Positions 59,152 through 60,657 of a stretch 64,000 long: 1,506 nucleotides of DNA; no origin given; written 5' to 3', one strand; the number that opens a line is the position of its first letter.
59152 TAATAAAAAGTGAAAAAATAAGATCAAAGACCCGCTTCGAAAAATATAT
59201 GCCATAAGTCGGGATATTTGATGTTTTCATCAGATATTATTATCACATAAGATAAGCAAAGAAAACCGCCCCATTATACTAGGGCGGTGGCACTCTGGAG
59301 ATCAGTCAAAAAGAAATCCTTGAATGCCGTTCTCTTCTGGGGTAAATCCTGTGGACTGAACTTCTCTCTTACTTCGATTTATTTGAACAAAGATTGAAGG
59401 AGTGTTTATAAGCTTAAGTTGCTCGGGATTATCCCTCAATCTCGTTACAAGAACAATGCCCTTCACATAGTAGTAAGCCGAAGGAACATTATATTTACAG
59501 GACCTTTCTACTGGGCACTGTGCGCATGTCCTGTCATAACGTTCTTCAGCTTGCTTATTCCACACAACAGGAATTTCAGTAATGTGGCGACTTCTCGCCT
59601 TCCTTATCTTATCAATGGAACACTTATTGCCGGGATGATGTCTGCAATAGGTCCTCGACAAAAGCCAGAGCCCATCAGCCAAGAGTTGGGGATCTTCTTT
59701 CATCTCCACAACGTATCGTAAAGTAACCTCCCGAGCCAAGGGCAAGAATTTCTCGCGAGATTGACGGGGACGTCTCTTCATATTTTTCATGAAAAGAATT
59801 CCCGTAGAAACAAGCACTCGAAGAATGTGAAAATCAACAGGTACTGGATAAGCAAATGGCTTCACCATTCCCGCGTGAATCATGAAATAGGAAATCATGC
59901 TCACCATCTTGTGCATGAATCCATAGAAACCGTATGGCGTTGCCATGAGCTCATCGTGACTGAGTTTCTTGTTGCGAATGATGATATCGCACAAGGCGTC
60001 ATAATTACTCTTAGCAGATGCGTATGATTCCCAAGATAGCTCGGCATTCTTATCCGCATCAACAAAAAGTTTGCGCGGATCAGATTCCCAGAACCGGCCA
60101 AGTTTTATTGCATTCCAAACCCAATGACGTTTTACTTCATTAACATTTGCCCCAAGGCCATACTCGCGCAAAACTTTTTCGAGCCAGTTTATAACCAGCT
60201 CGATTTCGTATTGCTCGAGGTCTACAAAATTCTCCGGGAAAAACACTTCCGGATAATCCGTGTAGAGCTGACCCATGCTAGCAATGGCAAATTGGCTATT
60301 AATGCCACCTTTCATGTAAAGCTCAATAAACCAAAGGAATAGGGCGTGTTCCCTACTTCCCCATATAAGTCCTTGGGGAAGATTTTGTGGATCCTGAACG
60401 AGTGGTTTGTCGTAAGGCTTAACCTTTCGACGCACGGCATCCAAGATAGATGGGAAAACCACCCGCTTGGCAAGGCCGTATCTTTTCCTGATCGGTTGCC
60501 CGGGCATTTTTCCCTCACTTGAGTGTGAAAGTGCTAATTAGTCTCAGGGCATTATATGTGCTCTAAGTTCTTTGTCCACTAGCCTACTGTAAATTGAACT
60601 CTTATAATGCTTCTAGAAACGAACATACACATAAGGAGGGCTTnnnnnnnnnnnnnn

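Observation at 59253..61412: GC-elevated divergent gene pair: Cys-cluster protein (401 aa) plus PD-(D/E)xK-motif protein (251 aa), a candidate novel defence or mobile module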

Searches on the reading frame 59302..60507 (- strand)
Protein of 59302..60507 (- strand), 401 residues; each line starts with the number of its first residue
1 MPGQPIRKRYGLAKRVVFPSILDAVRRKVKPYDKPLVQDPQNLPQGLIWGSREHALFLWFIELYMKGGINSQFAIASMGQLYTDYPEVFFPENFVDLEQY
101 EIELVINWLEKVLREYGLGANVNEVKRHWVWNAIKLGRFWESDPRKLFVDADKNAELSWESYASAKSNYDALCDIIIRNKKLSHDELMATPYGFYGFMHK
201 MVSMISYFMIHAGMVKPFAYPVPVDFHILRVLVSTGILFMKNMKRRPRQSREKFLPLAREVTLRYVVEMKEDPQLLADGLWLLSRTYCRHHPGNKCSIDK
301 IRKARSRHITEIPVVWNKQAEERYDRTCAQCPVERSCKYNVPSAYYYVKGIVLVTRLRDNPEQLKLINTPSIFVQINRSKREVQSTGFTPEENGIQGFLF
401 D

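Call 3: search_protein_families(library=pfam, proteins=[window:59302-60507:-], max_evalue=1)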
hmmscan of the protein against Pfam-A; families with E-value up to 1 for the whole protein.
window:59302-60507:- (401 aa): 1 family
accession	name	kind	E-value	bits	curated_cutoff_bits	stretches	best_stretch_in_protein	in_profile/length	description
PF02467.21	Whib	-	0.79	10.8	23.6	1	319-338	22-41/65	Transcription factor WhiB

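Call 4: search_protein_families(library=padloc, proteins=[window:59302-60507:-], max_evalue=1)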
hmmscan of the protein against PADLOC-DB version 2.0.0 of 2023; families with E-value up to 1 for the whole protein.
window:59302-60507:- (401 aa): 0 families

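Call 5: search_protein_families(library=ncbifam, proteins=[window:59302-60507:-], max_evalue=1)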
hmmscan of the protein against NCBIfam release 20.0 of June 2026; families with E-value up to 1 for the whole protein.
window:59302-60507:- (401 aa): 0 families

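Call 6: search_protein_families(library=phrogs, proteins=[window:59302-60507:-], max_evalue=1)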
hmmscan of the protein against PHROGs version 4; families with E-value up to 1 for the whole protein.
window:59302-60507:- (401 aa): 1 family
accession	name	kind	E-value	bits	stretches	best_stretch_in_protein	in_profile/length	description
phrog_15583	-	unknown function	0.52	11.3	0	148-186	11-48/74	-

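Call 10: find_homologous_proteins(query=window:59302-60507:-, max_evalue=0.001)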
Query window:59302-60507:- (401 aa): 38 proteins with E <= 0.001 among 1630 candidates.
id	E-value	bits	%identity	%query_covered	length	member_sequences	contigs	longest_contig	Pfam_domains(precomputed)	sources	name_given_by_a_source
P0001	1.1e-277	939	100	100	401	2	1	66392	-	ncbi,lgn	-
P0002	3.3e-153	529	59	94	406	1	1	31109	-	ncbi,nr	ncbi:MAG: hypothetical protein JWN50_8 [Parcubacteria group bacterium]|nr:hypothetical protein [Parc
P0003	1.0e-145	504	58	93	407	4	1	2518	-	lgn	-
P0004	3.9e-144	499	58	91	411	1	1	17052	-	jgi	jgi:hypothetical protein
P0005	8.5e-143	494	58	91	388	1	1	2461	-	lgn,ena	-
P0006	1.9e-139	483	52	99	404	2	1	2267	-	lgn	-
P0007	7.8e-137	475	54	90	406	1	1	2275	-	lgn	-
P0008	7.3e-133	462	55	86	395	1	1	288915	-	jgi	jgi:hypothetical protein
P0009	5.2e-127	442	53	90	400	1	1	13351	-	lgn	-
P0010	2.6e-108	381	48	92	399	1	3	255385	-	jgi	jgi:hypothetical protein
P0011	1.9e-96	342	46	85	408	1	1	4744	-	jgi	jgi:hypothetical protein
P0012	8.1e-95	336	45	80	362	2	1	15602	-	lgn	-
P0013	4.0e-87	311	61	57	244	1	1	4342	-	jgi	jgi:hypothetical protein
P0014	4.5e-78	281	42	91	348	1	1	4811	-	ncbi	-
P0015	3.6e-65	239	40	88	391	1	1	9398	-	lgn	-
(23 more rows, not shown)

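Call 15: search_solved_structures(query=A1, max_evalue=10, show_alignments=3)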
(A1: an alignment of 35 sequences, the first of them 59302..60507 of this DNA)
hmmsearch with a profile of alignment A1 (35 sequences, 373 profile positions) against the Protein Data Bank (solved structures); distinct sequences matched with E-value up to 10: 4.
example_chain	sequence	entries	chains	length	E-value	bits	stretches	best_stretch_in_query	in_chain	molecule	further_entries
1xqo_A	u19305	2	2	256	0.52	12.5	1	200-272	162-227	8-oxoguanine DNA glycosylase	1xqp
5jr9_B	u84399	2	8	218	1.1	11.4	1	122-201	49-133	NEQ131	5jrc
5jr9_A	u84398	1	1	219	1.1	11.4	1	122-201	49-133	NEQ131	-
8cwr_A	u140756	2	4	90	1.8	10.7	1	302-324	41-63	Redox- and pH-responsive transcriptional regulator WhiB3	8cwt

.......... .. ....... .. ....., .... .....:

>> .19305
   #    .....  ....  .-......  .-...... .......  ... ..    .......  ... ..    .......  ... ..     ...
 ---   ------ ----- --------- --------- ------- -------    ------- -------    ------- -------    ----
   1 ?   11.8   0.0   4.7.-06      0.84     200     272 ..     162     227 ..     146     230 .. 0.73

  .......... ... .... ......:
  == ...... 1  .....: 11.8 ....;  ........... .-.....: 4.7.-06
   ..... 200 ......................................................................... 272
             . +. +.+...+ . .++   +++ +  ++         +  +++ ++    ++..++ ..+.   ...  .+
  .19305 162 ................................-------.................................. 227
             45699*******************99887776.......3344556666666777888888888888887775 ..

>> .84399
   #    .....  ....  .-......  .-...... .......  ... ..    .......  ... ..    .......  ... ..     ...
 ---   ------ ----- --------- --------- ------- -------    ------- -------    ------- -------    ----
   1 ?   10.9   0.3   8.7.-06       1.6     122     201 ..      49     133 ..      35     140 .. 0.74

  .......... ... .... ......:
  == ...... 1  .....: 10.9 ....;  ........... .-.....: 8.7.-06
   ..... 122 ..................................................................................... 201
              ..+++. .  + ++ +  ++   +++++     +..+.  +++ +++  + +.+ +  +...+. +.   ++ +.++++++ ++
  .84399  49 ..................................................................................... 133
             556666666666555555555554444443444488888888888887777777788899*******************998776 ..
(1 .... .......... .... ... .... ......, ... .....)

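Call 17: find_related_loci(query=A1, collection=genome_contigs, flank=10000)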
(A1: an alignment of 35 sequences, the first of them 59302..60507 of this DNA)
Query A1 (401 aa) in genome_contigs; peptide patterns used: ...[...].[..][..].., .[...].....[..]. (x = any residue, [..] = any of these).
181 stretches matched a pattern; 75 encode a relative of the query (tblastn E <= 1e-3); 75 distinct loci.
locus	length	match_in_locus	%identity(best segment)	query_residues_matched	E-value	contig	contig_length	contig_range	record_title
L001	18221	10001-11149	59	1-378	8e-157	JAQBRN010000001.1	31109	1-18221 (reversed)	MAG: Parcubacteria group bacterium isolate RYN_400 scaffold_1910232, whole genome shotgun sequence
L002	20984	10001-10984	38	17-363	1e-72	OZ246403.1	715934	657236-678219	MAG: uncultured Candidatus Saccharibacteria bacterium isolate SRP287051_co2_1 genome assembly, chromosome: 1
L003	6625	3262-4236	38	17-364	3e-68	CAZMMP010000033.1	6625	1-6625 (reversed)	MAG TPA_asm: uncultured Candidatus Saccharibacteria bacterium isolate SRP135725_co1_624 genome assembly, contig: NODE_17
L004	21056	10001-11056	41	2-364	2e-66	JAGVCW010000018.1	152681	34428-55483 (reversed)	MAG: Candidatus Paceibacterota bacterium isolate WC_11 c_000000053421, whole genome shotgun sequence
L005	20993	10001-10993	34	17-366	7e-63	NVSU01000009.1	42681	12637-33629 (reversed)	MAG: Candidatus Wolfebacteria bacterium isolate NORP133 Contig_source1383C_2038, whole genome shotgun sequence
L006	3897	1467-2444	34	6-352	5e-62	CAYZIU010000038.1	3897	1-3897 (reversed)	MAG TPA_asm: uncultured Candidatus Saccharibacteria bacterium isolate SRP286056_co1_239 genome assembly, contig: NODE_36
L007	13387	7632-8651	34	6-366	1e-61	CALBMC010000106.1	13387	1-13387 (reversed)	MAG TPA_asm: uncultured bacterium isolate SRR6231139_bin.96_CONCOCT_v1.1_MAG genome assembly, contig: ERZ650287.835, who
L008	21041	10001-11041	33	17-388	4e-61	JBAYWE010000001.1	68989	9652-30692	MAG: Candidatus Paceibacterota bacterium isolate SO_2016_LW3_76 scaffold00583_LW162_2016, whole genome shotgun sequence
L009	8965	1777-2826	34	15-393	9e-61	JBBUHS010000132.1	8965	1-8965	MAG: Patescibacteria group bacterium isolate H41-bin141_1 H41_bin141_1_000000000132, whole genome shotgun sequence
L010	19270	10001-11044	33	16-385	8e-60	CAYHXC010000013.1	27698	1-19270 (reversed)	MAG TPA_asm: uncultured Candidatus Saccharibacteria bacterium isolate ERP119705_co17_57 genome assembly, contig: NODE_18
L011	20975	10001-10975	32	16-363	2e-59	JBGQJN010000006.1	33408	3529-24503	MAG: Candidatus Paceibacteria bacterium isolate OBJ2_061818_070_22 k141_2097223_length_33408_cov_9.0000, whole genome sh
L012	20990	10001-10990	35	17-368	6e-59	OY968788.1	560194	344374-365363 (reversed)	MAG: uncultured bacterium isolate MFD04716.bin.1.3 genome assembly, chromosome: 1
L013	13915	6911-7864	31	17-364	1e-58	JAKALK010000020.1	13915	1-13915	MAG: bacterium isolate WY5.bin125 NODE_7369_length_13915_cov_1.529881, whole genome shotgun sequence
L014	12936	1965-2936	33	15-368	9e-59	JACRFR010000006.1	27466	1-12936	MAG: Candidatus Liptonbacteria bacterium isolate NC_groundwater_1730_Pr3_B-0.1um_54_13 SR-2_scaffold_141_166839, whole g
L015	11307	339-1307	35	17-368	4e-58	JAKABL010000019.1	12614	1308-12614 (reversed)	MAG: bacterium isolate WH2.bin17 NODE_9056_length_12614_cov_3.888764, whole genome shotgun sequence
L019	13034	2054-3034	35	17-361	3e-56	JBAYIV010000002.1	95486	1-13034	MAG: Candidatus Paceibacterota bacterium isolate SO_2016_GW1_39 scaffold00514_OW334_2016, whole genome shotgun sequence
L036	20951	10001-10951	32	17-359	8e-50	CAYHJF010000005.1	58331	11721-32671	MAG TPA_asm: uncultured Candidatus Saccharibacteria bacterium isolate ERP119705_co13_650 genome assembly, contig: NODE_6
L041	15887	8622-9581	33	18-369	3e-48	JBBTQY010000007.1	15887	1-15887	MAG: Patescibacteria group bacterium isolate H41-bin076_1 H41_bin076_1_000000000007, whole genome shotgun sequence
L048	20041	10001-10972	29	17-367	1e-45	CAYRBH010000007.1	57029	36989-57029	MAG TPA_asm: uncultured Gammaproteobacteria bacterium isolate binchicken_co185_198 genome assembly, contig: NODE_719_len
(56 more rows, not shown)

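Call 23: predict_structure(alignment_id=A1)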
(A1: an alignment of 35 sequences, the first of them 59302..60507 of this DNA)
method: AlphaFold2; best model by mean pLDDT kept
length: 401 residues; sequences in the alignment: 35
mean_pLDDT: 89.0   pTM: 0.86
mean pLDDT of the five models: 89.0, 89.0, 88.7, 88.5, 87.9
residues with pLDDT >= 90: 315; 70-90: 42; 50-70: 7; < 50: 37
segments of 3 or more residues with pLDDT < 50: 364-377, 380-401
pLDDT, mean of each block of 10 residues (from residue 1): 82 98 95 79 86 97 85 91 96 97 98 95 96 98 98 98 99 98 98 97 97 97 97 97 89 97 99 97 94 93 90 92 92 95 94 92 52 44 39 36 33
secondary structure, 60 per line:
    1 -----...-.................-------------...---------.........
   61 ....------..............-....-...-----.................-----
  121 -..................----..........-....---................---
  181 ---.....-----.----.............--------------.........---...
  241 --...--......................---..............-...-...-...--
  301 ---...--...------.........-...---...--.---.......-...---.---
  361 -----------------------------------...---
elements in order: E6-8 H10-26 H52-64 H71-84 H86-89 H99-115 H122-139 H144-153 H155-158 H162-176 H184-188 H199-211 H226-234 E238-240 E248-250 H251-269 H273-286 E296-298 E309-311 H318-326 H343-349 E351-353

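Call 28: fold_search(model_id=the predicted structure, library=pdb)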
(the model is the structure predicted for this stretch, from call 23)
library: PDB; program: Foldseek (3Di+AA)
matches with E <= 10: 72; with E <= 0.001: 9
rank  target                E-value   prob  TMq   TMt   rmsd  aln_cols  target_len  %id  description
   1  7ulc_A                2.7e-04  1.00  0.42  0.52   6.8       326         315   10  Crystal structure of queuine salvage enzyme DUF2419 mutant D231N, in complex with queuosine-5'-monophosphate (released 2022-12-21)
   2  7ulc_B                2.7e-04  1.00  0.40  0.49   7.9       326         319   10  Crystal structure of queuine salvage enzyme DUF2419 mutant D231N, in complex with queuosine-5'-monophosphate (released 2022-12-21)
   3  7u1o_B                3.3e-04  1.00  0.40  0.48   7.5       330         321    9  Crystal structure of queuine salvage enzyme DUF2419 complexed with queuosine (released 2022-12-21)
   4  7u07_B                4.0e-04  1.00  0.40  0.48   7.5       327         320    9  Crystal structure of queuine salvage enzyme DUF2419, apo form (released 2022-12-21)
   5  7uk3                  4.6e-04  1.00  0.39  0.48   7.4       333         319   10  Crystal structure of queuine salvage enzyme DUF2419, wild-type (non-His6x tagged) (released 2022-12-21)
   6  7u5a_A                4.6e-04  1.00  0.39  0.47   7.4       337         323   10  Crystal structure of queuine salvage enzyme DUF2419 mutant K199C, complexed with queuosine (released 2022-12-21)
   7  7u5a_B                4.8e-04  1.00  0.41  0.50   7.2       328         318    9  Crystal structure of queuine salvage enzyme DUF2419 mutant K199C, complexed with queuosine (released 2022-12-21)
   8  7u07_A                4.8e-04  1.00  0.39  0.47   7.4       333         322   10  Crystal structure of queuine salvage enzyme DUF2419, apo form (released 2022-12-21)
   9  7u91_A                9.9e-04  1.00  0.41  0.49   6.9       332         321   10  Crystal structure of queuine salvage enzyme DUF2419, in complex with queuosine-5'-monophosphate (released 2022-12-21)
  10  7ugk_A                5.3e-03  1.00  0.38  0.44   7.6       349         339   10  Crystal structure of the human queuine salvage enzyme DUF2419, wild-type apo form (released 2022-12-21)
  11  1kg4                  5.9e-03  1.00  0.36  0.59   6.8       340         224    9  Crystal structure of the K142A mutant of E. coli MutY (core fragment) (released 2002-11-26)
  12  7ef9_A                7.4e-03  1.00  0.40  0.39   5.8       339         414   13  Crystal structure of mouse MUTYH in complex with DNA containing AP site analogue:8-oxoG (Form II) (released 2021-06-23)
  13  7ugk_B                9.0e-03  1.00  0.37  0.43   7.6       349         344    9  Crystal structure of the human queuine salvage enzyme DUF2419, wild-type apo form (released 2022-12-21)
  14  1kg5                  1.1e-02  1.00  0.36  0.59   6.8       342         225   10  Crystal structure of the K142Q mutant of E.coli MutY (core fragment) (released 2002-11-26)
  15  7ef8_A                1.5e-02  1.00  0.37  0.37   6.6       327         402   12  Crystal structure of mouse MUTYH in complex with DNA containing AP site analogue:8-oxoG (Form I) (released 2021-06-23)
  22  1xg7_B                1.5e+00  0.20  0.26  0.38   8.6       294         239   10  Conserved hypothetical protein Pfu-877259-001 from Pyrococcus furiosus (released 2004-11-23)
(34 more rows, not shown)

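Call 38: search_protein_families(library=pfam, alignment_id=A4, max_evalue=0.01)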
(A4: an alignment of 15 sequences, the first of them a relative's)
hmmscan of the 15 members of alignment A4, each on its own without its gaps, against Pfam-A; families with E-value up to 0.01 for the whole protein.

A. member 1, L005:11111-12316:+ (402 aa): 2 families
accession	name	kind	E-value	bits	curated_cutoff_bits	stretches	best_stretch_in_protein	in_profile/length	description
PF02195.25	ParB_N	-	1.5e-06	28.6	26.3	1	35-69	15-49/95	ParB N-terminal domain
PF17762.8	HTH_ParB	-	0.00029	21.4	22.6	1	197-281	14-95/102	ParB HTH domain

B. families by the number of members that match (of 15 scanned): 2 families
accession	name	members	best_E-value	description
PF17762.8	HTH_ParB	8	3.4e-08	ParB HTH domain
PF02195.25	ParB_N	4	1e-09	ParB N-terminal domain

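Call 44: search_protein_families(library=pfam, alignment_id=A1, max_evalue=0.5)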
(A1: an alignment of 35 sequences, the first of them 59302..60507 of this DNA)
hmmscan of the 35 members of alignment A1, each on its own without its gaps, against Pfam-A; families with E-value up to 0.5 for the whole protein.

A. member 1, window:59302-60507:- (401 aa): 0 families

B. families by the number of members that match (of 35 scanned): 8 families
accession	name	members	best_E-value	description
PF10576.14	EndIII_4Fe-2S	4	0.085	Iron-sulfur binding domain of endonuclease III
PF09171.15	AGOG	2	0.11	N-glycosylase/DNA lyase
PF25142.1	CUB_CDCP1_4th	1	0.021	CDCP1 forth CUB domain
PF17939.6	TetR_C_30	1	0.088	Tetracyclin repressor-like, C-terminal domain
PF02671.26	PAH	1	0.09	Paired amphipathic helix repeat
PF02467.21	Whib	1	0.1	Transcription factor WhiB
PF04361.18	DUF494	1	0.11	Protein of unknown function (DUF494)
PF22097.1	McpB_HAMP_1st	1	0.25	Methyl-accepting chemotaxis protein McpB, first HAMP domain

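Call 57: search_protein_families(library=padloc, alignment_id=A4, max_evalue=0.01)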
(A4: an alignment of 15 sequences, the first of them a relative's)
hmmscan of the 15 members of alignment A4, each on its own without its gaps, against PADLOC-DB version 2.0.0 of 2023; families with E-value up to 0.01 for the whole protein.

A. member 1, L005:11111-12316:+ (402 aa): 0 families

B. families by the number of members that match (of 15 scanned): 4 families
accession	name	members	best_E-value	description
PDLC03999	PD-Lambda-5_A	1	0.0025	-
PDLC00621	ZorC1|ZorC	1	0.0033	EH signature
PDLC04607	PDC-M38A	1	0.0056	-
PDLC04706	PDC-M54B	1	0.0089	-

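Call 59: find_encoding_contigs(protein=P0001, flank=10000, max_places=3)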
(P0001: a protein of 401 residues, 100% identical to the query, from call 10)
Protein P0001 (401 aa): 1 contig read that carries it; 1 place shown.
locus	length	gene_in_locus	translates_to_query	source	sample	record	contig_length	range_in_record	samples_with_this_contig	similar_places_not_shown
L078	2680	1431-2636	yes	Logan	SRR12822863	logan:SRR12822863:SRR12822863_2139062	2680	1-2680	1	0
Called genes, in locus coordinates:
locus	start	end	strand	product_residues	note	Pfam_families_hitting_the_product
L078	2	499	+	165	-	?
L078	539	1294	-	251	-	-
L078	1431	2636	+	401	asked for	-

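Call 68: find_homologous_proteins(query=A1, max_evalue=0.001)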
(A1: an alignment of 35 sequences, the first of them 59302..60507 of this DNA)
Query A1 (35 sequences) (401 aa, profile of the alignment): 41 proteins with E <= 0.001 among 4067 candidates.
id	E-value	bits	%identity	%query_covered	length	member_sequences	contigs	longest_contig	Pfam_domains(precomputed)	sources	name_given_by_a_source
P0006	7.8e-154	530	52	99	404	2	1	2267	-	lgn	-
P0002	1.0e-149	517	59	94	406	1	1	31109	-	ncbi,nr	ncbi:MAG: hypothetical protein JWN50_8 [Parcubacteria group bacterium]|nr:hypothetical protein [Parc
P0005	6.1e-148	511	58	91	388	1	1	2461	-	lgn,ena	-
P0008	1.7e-147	509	55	86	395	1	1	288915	-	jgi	jgi:hypothetical protein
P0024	7.8e-147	507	32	88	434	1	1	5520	-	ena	-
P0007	4.0e-146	505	54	90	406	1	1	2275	-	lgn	-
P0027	1.3e-145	503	32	93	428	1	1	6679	-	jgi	-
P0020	4.2e-145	502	33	87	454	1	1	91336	-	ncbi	-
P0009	6.3e-145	501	53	90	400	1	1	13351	-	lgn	-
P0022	8.9e-145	501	32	86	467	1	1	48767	-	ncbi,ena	-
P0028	2.3e-144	499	29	86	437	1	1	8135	-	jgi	jgi:hypothetical protein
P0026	1.2e-143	497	33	91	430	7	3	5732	-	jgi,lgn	jgi:hypothetical protein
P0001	1.2e-143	497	100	100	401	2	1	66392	-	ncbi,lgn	-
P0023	4.6e-143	495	32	87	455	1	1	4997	-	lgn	-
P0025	1.2e-142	493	33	91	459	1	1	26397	-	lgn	-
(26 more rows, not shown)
